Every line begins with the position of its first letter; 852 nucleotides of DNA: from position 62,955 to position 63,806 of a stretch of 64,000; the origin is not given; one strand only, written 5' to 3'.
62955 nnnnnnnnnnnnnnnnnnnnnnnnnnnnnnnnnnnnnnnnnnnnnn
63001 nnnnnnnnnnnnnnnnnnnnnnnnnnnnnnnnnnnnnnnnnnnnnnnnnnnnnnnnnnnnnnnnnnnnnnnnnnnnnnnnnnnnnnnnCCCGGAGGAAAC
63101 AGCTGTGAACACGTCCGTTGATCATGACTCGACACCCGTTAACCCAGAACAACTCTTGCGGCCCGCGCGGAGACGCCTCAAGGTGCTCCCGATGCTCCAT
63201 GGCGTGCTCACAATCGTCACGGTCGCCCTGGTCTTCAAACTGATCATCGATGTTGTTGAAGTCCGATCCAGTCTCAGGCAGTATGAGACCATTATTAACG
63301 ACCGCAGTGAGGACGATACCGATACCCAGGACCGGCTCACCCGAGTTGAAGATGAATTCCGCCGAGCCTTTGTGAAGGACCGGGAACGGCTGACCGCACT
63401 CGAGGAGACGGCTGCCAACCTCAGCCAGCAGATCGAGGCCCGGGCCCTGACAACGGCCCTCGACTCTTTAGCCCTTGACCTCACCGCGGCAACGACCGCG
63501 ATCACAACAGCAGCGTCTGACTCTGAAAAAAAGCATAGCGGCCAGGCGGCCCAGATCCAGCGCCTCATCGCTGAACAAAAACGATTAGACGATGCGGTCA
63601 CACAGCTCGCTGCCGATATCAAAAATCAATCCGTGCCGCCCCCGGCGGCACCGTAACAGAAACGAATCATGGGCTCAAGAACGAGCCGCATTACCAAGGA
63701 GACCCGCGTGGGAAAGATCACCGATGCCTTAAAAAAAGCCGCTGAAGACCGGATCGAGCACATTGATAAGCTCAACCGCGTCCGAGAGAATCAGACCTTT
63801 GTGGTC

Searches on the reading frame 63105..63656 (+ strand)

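Call 58: search_protein_families(library=pfam, proteins=[window:63105-63656:+], max_evalue=1)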
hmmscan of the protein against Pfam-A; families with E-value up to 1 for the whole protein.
window:63105-63656:+ (183 aa): 10 families
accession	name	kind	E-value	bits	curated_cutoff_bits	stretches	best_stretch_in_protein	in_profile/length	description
PF07267.16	Nucleo_P87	-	0.015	14.6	25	1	51-167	103-218/650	Nucleopolyhedrovirus capsid protein P87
PF06391.18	MAT1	-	0.023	15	25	1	42-160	53-176/201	CDK-activating kinase assembly factor MAT1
PF24484.1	ADAMTSL1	-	0.028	14.6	27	0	154-163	1-10/40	ADAMTSL1 domain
PF20705.2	DUF6821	-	0.036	14.3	27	1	66-167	47-144/174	Family of unknown function (DUF6821)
PF05791.16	Bacillus_HBL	-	0.037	14.3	29.1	1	94-165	105-174/177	Bacillus haemolytic enterotoxin (HBL)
PF11577.13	NEMO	-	0.069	13.6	23.2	0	44-100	9-65/68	NF-kappa-B essential modulator NEMO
PF02583.22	Trns_repr_metal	-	0.17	12.7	22.8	1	143-170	11-38/78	Metal-sensitive transcriptional repressor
PF14584.11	DUF4446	-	0.17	12.3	27.4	1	33-111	4-80/150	Protein of unknown function (DUF4446)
PF15155.11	MRFAP1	-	0.23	12.5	27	1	76-162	29-114/119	MORF4 family-associated protein1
PF01496.24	V_ATPase_I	-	0.77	8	30.7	1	82-168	18-102/815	V-type ATPase 116kDa subunit family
